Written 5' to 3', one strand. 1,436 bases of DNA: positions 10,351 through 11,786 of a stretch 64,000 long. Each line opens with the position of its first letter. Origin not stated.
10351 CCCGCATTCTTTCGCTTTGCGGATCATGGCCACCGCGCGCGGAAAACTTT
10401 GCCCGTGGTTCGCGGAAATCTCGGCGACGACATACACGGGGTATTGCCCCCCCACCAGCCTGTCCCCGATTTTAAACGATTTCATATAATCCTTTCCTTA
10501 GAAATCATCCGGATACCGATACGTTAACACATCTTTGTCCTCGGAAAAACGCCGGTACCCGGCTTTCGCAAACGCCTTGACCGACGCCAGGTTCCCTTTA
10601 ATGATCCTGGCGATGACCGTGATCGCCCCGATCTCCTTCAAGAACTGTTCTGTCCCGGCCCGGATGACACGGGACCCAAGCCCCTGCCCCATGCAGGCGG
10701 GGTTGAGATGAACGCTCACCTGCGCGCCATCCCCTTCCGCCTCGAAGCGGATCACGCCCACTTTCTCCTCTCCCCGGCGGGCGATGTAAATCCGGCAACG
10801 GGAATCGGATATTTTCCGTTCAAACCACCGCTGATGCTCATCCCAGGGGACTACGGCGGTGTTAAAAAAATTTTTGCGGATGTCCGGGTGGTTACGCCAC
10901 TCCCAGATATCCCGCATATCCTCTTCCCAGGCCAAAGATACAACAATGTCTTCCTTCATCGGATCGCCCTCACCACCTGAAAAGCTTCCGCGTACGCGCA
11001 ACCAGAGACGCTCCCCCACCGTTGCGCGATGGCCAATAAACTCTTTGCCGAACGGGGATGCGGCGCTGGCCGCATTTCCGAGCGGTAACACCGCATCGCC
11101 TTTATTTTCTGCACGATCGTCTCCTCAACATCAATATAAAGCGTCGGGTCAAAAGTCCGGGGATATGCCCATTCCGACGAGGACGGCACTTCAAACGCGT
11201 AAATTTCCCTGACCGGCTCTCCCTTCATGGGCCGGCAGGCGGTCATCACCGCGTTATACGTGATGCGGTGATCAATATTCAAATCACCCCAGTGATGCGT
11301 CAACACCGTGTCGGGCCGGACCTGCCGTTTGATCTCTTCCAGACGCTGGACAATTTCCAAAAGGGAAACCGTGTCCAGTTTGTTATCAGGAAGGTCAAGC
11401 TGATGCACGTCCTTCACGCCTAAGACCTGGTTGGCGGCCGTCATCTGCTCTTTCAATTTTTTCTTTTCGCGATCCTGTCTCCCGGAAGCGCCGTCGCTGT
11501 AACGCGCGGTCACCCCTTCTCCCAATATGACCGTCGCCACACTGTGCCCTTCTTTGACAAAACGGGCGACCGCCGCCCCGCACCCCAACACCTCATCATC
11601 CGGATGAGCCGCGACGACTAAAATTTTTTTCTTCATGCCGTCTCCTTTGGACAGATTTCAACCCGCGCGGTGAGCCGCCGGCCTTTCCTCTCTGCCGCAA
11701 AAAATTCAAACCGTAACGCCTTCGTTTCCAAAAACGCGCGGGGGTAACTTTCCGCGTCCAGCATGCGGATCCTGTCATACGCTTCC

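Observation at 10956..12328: PIG-L deacetylase plus formyltransferase pair suggests N-acyl swapping to an N-formyl pseudaminic acid derivative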

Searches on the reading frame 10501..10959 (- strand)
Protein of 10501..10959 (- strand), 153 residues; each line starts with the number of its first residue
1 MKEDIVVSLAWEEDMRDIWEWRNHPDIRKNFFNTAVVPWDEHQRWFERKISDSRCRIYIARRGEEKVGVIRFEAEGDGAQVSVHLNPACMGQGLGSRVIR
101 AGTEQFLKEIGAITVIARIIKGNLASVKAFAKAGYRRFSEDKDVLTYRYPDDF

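Call 4: search_protein_families(library=pfam, proteins=[window:10501-10959:-], max_evalue=0.01)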
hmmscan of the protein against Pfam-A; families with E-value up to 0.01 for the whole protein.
window:10501-10959:- (153 aa): 7 families
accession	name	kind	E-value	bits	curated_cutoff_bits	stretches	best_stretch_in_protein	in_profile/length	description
PF13302.13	Acetyltransf_3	-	2.7e-14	54.5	25.4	1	12-136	9-138/138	Acetyltransferase (GNAT) domain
PF00583.31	Acetyltransf_1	-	3.4e-09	37.4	20.7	1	37-135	14-116/116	Acetyltransferase (GNAT) family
PF13508.13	Acetyltransf_7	-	9.1e-06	26.4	27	1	54-136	2-83/84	Acetyltransferase (GNAT) domain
PF13420.13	Acetyltransf_4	-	2.5e-05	24.8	24.3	1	10-143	4-142/155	Acetyltransferase (GNAT) domain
PF13673.13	Acetyltransf_10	-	0.00019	21.9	23.6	1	46-140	22-112/128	Acetyltransferase (GNAT) domain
PF13523.12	Acetyltransf_8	-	0.00046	20.3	27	1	12-138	3-140/145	Acetyltransferase (GNAT) domain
PF08445.16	FR47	-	0.0018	18.7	22.1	1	78-138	22-80/86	FR47-like protein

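Call 5: search_protein_families(library=ncbifam, proteins=[window:10501-10959:-], max_evalue=0.01)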
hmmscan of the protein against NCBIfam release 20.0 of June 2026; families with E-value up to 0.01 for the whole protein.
window:10501-10959:- (153 aa): 9 families
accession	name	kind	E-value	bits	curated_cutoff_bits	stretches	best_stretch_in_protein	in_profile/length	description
TIGR03585.1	PseH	equivalog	3.6e-19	69.4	93.1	1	12-139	8-137/156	UDP-4-amino-4,6-dideoxy-N-acetyl-beta-L-altrosamine N-acetyltransferase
NF002959.0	PRK03624.1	equivalog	0.00023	20.9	124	1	24-137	27-131/147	GNAT family acetyltransferase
TIGR01575.1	rimI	equivalog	0.00059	20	86.4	1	29-141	10-118/132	ribosomal protein S18-alanine N-acetyltransferase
NF040503.1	resist_ArsN1a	equivalog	0.0007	19.4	170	1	79-137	78-135/159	arsinothricin resistance N-acetyltransferase ArsN1 family A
TIGR04431.1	N6_acetyl_AAC6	equivalog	0.00086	19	260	0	7-137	10-156/184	AacA4 family aminoglycoside N(6')-acetyltransferase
NF000225.3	AAC_6p_Strep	exception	0.0019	18.2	250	1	62-136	47-125/156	aminoglycoside 6'-N-acetyltransferase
TIGR03448.1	mycothiol_MshD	equivalog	0.0027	17.1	163.1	1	83-141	234-291/294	mycothiol synthase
NF000048.1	AAC_6p_A40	exception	0.0029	17.1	400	0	84-137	103-156/184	aminoglycoside 6'-N-acetyltransferase AacA40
NF033074.0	AAC_6p_Ib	exception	0.0083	15.8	400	0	85-137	104-156/184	AAC(6')-Ib family aminoglycoside 6'-N-acetyltransferase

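Call 43: search_solved_structures(query=window:10501-10959:-, max_evalue=0.01, show_alignments=1)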
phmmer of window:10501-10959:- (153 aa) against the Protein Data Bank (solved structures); distinct sequences matched with E-value up to 0.01: 7.
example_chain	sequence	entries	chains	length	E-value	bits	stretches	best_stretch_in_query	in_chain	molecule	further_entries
4xpk_A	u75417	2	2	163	1.4e-10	44.5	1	14-145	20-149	N-Acetyltransferase, PseH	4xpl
3eo4_A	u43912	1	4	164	1.6e-07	34.6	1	5-141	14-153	Uncharacterized protein MJ1062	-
1vhs_A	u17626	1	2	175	0.00044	23.4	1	40-137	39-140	similar to phosphinothricin acetyltransferase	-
2pr8_A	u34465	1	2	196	0.0038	20.3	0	6-137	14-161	Aminoglycoside 6-N-acetyltransferase type Ib11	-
2prb_A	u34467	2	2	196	0.0053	19.9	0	7-137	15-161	Aminoglycoside 6-N-acetyltransferase type Ib11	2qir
1v0c_A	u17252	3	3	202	0.006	19.7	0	7-137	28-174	AAC(6')-IB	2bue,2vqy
6vfm_A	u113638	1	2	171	0.0088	19.1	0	3-136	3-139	Spermidine N1-acetyltransferase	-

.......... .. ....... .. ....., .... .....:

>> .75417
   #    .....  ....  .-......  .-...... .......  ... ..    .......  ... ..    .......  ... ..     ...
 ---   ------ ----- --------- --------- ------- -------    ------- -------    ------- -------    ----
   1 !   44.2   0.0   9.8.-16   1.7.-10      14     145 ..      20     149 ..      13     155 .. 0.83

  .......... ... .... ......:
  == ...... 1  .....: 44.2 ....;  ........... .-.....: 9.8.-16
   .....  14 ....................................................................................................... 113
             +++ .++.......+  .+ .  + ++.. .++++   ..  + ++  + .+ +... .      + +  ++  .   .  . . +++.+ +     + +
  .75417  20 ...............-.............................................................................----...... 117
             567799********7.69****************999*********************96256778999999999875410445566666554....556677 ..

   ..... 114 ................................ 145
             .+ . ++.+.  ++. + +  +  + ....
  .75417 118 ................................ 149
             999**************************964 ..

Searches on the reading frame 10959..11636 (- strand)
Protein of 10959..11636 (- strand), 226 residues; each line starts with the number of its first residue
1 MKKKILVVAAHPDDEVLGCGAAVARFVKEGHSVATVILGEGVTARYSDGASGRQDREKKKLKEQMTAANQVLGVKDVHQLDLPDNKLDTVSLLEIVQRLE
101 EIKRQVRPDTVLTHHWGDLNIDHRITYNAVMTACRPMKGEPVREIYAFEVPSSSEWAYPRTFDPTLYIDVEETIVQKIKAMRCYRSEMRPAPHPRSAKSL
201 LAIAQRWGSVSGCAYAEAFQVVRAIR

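Call 4: search_protein_families(library=pfam, proteins=[window:10959-11636:-], max_evalue=0.01)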
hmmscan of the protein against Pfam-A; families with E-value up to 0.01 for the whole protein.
window:10959-11636:- (226 aa): 1 family
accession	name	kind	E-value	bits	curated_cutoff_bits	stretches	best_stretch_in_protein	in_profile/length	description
PF02585.22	PIG-L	-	2.4e-27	96.4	28.2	1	6-134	1-129/129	GlcNAc-PI de-N-acetylase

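Call 5: search_protein_families(library=ncbifam, proteins=[window:10959-11636:-], max_evalue=0.01)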
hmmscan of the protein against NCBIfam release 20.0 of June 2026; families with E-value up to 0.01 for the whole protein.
window:10959-11636:- (226 aa): 6 families
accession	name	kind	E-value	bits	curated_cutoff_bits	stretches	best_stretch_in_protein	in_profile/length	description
TIGR04001.1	thiol_BshB1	equivalog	8.6e-24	84.5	182.5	1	4-222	3-221/226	bacillithiol biosynthesis deacetylase BshB1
TIGR04000.1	thiol_BshB2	equivalog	2e-16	60.3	195.25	1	4-188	2-185/217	bacillithiol biosynthesis deacetylase BshB2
TIGR03445.1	mycothiol_MshB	equivalog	6.2e-09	36.1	224.35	1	6-80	1-80/284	N-acetyl-1-D-myo-inositol-2-amino-2-deoxy-alpha-D-glucopyranoside deacetylase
TIGR03446.1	mycothiol_Mca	equivalog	1.3e-07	31.5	277.15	1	4-77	2-78/283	mycothiol conjugate amidase Mca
NF002557.0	PRK02122.1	subfamily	9.8e-06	23.9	384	1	2-42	370-410/653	glucosamine-6-phosphate deaminase-like protein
TIGR04047.1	MSMEG_0565_glyc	hypoth_equivalog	0.009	15.1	259.85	0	13-129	139-244/373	MSMEG_0565 family glycosyltransferase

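Call 7: search_solved_structures(query=window:10959-11636:-, max_evalue=0.1, show_alignments=2)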
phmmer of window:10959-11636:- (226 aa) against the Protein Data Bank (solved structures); distinct sequences matched with E-value up to 0.1: 13.
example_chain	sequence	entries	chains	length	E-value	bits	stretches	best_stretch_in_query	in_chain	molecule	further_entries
8bgn_A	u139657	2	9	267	7.8e-14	55.2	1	3-222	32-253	Diacetylchitobiose deacetylase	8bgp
8bgo_A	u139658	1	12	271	8.1e-14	55.1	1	3-222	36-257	Diacetylchitobiose deacetylase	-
1uan_A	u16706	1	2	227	4.4e-13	52.7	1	5-219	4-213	hypothetical protein TT1542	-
3we7_A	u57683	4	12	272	3.1e-12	49.9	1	3-222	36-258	Putative uncharacterized protein PH0499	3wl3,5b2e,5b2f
3wl4_A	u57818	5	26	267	3.1e-10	43.4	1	3-222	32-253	Uncharacterized protein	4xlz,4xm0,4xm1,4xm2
2ixd_A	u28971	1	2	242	4.1e-08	36.5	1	5-220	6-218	LMBE-RELATED PROTEIN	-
6p2t_A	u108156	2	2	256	8.3e-08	35.5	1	5-220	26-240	N-acetyl-alpha-D-glucosaminyl L-malate deacetylase 1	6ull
5cgz_A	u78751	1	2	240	1.1e-07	35.1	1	3-184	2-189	4-oxalmesaconate hydratase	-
5bmo_A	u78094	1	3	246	7.9e-05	25.8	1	4-116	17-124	Putative uncharacterized protein LnmX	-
3dfi_A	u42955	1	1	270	0.0041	20.1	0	3-49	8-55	Pseudoaglycone deacetylase Dbv21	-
4ewl_A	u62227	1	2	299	0.0063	19.5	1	4-74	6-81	1D-myo-inositol 2-acetamido-2-deoxy-alpha-D-glucopyranoside deacetylase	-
1q74_A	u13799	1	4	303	0.0066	19.5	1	4-74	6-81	1D-myo-inositol 2-acetamido-2-deoxy-alpha-D-glucopyranoside Deacetylase (MshB)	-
1q7t_A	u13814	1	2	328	0.0097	18.9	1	4-74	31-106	hypothetical protein Rv1170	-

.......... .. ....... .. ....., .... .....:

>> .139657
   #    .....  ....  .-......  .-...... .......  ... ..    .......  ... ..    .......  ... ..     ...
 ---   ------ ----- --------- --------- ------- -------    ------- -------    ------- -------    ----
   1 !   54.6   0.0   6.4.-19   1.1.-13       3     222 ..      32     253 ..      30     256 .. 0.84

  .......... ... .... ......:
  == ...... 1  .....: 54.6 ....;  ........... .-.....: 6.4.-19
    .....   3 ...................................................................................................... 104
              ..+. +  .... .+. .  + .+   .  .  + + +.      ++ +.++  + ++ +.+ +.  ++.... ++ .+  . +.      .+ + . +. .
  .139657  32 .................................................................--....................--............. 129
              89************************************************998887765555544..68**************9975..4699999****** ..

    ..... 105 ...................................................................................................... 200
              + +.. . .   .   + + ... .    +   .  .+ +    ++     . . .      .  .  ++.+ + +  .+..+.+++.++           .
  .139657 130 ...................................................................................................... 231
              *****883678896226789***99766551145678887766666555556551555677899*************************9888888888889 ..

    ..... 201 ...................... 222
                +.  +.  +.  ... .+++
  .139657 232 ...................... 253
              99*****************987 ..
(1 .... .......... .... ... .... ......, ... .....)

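Call 46: find_related_loci(query=A2, collection=metagenome_contigs, flank=6000)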
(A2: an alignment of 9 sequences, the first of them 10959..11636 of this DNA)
Query A2 (226 aa) in metagenome_contigs; peptide patterns used: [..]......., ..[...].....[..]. (x = any residue, [..] = any of these).
600 stretches matched a pattern (row limit reached: there are more); 305 encode a relative of the query (tblastn E <= 1e-3); the best 80 are kept; 80 distinct loci.
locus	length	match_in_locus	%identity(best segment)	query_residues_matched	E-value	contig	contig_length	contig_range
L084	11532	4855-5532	53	1-226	9e-84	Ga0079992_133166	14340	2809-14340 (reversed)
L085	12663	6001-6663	54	3-223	1e-82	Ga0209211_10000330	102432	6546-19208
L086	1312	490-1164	50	2-226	2e-87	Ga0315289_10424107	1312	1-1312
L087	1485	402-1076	51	1-226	3e-83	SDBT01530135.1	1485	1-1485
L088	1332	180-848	52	4-226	1e-83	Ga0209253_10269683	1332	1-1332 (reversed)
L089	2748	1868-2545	52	3-226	2e-78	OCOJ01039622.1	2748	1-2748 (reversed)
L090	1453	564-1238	51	1-225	3e-82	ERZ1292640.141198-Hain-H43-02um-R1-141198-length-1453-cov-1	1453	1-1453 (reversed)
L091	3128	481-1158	49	1-226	2e-77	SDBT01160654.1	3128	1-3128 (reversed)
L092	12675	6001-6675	51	1-225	6e-77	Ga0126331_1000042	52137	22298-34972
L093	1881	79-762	46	4-226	1e-79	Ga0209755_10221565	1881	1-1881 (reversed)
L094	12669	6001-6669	49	4-226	1e-75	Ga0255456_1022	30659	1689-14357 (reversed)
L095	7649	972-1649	50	4-226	7e-76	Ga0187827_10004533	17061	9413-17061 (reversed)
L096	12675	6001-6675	51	2-226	7e-75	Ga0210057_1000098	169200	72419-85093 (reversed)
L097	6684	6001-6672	49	3-225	4e-75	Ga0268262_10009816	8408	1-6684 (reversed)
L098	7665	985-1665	50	2-226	1e-74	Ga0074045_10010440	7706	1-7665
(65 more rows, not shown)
